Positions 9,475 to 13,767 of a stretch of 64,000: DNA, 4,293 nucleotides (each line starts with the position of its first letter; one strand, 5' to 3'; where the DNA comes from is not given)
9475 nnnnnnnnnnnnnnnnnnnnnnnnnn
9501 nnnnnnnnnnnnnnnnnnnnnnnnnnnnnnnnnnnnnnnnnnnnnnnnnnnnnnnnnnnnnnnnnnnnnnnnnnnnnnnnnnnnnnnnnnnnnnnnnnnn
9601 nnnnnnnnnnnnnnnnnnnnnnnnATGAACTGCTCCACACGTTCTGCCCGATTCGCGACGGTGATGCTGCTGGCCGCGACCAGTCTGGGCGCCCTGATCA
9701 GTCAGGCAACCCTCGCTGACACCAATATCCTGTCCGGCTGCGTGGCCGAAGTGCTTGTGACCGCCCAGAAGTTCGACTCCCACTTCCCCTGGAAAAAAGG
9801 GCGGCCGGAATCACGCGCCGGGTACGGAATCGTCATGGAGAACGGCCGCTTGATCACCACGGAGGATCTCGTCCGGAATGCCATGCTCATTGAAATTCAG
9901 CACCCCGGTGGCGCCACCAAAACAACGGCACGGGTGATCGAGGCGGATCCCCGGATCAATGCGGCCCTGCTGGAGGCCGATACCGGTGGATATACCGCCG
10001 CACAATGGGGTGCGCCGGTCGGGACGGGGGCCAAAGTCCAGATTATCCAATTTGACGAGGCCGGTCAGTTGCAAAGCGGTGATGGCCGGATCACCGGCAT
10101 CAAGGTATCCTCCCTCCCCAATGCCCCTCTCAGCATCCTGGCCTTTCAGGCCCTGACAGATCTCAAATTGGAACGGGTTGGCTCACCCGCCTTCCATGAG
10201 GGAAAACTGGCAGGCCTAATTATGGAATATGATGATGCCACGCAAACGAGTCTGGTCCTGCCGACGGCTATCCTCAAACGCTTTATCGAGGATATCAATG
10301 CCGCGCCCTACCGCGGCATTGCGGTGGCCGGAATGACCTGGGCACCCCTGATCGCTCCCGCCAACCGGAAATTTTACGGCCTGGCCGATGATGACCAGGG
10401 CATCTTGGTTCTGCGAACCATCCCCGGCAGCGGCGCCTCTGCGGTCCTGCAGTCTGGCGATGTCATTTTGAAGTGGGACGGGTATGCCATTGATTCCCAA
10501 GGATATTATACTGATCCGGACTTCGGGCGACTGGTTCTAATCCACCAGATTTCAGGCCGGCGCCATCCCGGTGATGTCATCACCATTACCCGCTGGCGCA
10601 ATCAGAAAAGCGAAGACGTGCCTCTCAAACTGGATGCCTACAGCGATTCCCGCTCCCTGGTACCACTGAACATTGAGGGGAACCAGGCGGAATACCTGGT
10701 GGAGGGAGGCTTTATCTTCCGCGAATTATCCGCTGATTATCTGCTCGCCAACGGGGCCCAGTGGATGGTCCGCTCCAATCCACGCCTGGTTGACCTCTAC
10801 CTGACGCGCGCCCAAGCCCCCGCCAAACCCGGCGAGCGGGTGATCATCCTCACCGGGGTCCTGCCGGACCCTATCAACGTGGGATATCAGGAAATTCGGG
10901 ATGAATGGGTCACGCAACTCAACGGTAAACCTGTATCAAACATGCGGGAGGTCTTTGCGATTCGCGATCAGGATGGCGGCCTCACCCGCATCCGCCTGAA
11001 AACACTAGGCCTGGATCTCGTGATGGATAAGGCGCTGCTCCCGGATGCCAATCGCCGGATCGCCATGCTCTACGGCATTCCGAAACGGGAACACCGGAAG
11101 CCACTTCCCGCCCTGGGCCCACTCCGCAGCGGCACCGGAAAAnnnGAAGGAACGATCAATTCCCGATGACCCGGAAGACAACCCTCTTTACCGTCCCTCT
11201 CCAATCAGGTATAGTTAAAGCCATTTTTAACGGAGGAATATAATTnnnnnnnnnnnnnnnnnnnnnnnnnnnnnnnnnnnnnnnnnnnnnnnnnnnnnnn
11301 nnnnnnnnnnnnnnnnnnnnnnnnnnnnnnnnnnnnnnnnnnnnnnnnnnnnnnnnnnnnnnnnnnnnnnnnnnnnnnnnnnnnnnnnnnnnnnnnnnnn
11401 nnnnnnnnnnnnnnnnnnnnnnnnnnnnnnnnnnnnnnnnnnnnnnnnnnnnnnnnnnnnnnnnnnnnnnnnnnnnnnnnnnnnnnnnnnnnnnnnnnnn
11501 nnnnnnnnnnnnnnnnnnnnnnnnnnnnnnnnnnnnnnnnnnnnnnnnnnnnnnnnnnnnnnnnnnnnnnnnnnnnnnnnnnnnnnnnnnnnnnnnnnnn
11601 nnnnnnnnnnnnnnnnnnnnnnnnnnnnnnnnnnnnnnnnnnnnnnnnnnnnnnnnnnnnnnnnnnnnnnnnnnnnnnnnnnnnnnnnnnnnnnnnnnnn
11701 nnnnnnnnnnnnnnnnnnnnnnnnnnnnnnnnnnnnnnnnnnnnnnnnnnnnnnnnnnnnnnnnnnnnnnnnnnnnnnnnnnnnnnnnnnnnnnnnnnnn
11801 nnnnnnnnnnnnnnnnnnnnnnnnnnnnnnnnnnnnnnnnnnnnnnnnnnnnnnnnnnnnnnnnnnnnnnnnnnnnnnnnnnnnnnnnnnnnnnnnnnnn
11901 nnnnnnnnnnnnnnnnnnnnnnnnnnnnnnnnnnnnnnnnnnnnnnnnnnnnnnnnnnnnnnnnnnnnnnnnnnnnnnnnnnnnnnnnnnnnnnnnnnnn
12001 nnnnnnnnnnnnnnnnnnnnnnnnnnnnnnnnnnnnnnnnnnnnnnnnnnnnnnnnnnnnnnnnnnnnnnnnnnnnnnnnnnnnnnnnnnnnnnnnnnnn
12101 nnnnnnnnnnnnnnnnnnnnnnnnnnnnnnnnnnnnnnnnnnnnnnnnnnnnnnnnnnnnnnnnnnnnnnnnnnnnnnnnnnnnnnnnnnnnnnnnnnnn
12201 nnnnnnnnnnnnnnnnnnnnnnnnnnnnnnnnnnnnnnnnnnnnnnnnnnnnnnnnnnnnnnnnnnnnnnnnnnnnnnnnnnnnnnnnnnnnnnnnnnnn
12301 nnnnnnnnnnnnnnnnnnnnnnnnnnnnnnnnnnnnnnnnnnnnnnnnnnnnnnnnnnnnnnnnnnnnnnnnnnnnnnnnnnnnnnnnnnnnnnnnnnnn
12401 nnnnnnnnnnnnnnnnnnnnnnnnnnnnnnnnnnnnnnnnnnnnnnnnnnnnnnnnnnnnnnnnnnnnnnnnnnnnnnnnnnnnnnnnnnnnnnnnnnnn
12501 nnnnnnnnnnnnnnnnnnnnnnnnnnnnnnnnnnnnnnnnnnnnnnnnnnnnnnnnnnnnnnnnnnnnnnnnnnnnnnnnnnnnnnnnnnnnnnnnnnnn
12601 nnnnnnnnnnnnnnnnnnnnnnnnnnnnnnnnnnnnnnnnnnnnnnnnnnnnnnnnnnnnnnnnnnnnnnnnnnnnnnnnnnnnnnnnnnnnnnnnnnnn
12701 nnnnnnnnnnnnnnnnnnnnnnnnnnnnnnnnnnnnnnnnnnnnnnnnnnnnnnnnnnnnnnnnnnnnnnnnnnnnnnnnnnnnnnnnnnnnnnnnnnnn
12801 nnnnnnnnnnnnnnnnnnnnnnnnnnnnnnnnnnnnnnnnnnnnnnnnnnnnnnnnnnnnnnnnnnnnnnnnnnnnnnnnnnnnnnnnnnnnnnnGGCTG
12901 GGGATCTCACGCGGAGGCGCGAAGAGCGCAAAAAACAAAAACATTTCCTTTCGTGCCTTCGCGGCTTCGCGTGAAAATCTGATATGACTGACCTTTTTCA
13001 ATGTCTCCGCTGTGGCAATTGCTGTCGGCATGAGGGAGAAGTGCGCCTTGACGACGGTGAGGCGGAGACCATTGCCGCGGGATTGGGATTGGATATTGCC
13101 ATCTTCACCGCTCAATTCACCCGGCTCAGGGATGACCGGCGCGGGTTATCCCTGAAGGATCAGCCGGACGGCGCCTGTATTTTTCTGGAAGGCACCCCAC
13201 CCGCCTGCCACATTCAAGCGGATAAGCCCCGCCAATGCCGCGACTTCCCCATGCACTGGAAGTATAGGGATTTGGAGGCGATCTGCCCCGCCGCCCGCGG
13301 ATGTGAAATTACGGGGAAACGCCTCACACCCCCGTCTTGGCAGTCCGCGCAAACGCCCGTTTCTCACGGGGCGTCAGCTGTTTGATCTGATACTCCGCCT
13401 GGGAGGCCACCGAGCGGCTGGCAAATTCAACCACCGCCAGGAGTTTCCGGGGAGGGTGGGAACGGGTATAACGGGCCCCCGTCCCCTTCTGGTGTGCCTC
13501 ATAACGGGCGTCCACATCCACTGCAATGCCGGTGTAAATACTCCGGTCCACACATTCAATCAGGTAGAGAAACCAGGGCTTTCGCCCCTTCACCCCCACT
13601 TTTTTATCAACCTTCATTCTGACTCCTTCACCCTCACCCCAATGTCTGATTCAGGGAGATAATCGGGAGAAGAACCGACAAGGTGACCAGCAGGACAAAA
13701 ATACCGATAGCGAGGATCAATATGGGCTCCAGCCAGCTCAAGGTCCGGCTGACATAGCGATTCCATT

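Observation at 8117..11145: Tandem, translationally coupled pair: active HtrA-like protease plus catalytically dead paralog with matching PDZ and C-terminal domains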

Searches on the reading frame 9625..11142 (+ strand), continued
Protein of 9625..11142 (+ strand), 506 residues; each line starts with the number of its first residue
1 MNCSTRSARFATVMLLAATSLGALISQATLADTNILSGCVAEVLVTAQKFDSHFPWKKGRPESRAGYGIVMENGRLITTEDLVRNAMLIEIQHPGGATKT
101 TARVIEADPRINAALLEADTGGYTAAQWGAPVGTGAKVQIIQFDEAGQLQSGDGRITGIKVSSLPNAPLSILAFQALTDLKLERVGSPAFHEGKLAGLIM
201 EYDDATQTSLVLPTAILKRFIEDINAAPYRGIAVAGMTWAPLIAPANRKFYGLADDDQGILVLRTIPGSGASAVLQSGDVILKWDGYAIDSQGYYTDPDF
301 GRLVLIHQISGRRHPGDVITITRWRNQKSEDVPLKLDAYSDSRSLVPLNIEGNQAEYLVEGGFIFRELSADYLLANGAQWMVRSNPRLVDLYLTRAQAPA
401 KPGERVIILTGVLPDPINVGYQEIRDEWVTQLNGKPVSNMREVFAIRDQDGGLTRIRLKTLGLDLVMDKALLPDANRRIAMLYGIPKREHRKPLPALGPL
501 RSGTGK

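Call 70: find_encoding_contigs(protein=P0339, flank=3500, max_places=1)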
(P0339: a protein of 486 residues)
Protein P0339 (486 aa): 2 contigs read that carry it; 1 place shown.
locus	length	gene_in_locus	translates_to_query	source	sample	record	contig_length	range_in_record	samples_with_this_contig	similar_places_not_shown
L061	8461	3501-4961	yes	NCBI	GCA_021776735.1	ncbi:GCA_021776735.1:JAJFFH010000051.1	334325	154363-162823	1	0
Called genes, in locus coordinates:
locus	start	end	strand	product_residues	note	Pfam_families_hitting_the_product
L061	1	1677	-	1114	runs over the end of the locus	PF18911:PKD_4, PF00801:PKD, PF22352:K319L-like_PKD (faint), PF21254:AGA-YXIM_GBD (faint), PF00801:PKD, PF18911:PKD_4, PF00801:PKD, PF18911:PKD_4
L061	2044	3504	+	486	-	PF00089:Trypsin, PF13365:Trypsin_2, PF13180:PDZ_2 (weak), PF17815:PDZ_3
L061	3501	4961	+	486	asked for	PF17815:PDZ_3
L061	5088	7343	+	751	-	PF00188:CAP (faint)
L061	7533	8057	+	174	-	PF07638:Sigma70_ECF (weak), PF13936:HTH_38 (faint), PF04542:Sigma70_r2, PF13384:HTH_23 (weak), PF08281:Sigma70_r4_2, PF04545:Sigma70_r4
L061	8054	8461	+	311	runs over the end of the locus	-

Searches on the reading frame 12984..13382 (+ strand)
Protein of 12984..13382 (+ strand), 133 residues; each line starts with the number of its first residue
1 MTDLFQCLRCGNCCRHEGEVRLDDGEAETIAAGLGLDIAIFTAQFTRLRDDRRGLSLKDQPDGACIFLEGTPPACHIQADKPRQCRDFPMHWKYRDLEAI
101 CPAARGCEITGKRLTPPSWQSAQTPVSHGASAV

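Call 75: search_protein_families(library=pfam, proteins=[window:12984-13382:+], max_evalue=0.01)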
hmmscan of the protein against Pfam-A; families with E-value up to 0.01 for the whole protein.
window:12984-13382:+ (133 aa): 1 family
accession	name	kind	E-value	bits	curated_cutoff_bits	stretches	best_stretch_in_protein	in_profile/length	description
PF03692.20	CxxCxxCC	-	4.2e-09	37.4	23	1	6-102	1-85/85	Putative zinc- or iron-chelating domain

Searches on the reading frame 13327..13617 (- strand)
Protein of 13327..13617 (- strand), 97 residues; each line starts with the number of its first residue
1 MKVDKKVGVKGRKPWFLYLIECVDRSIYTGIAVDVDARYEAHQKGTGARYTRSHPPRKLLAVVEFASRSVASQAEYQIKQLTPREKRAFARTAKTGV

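Call 75: search_protein_families(library=pfam, proteins=[window:13327-13617:-], max_evalue=0.01)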
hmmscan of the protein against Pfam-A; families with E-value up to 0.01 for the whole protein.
window:13327-13617:- (97 aa): 1 family
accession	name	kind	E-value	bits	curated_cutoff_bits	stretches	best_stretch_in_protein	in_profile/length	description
PF01541.30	GIY-YIG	-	6.9e-13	49.1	22.6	1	15-84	2-74/78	GIY-YIG catalytic domain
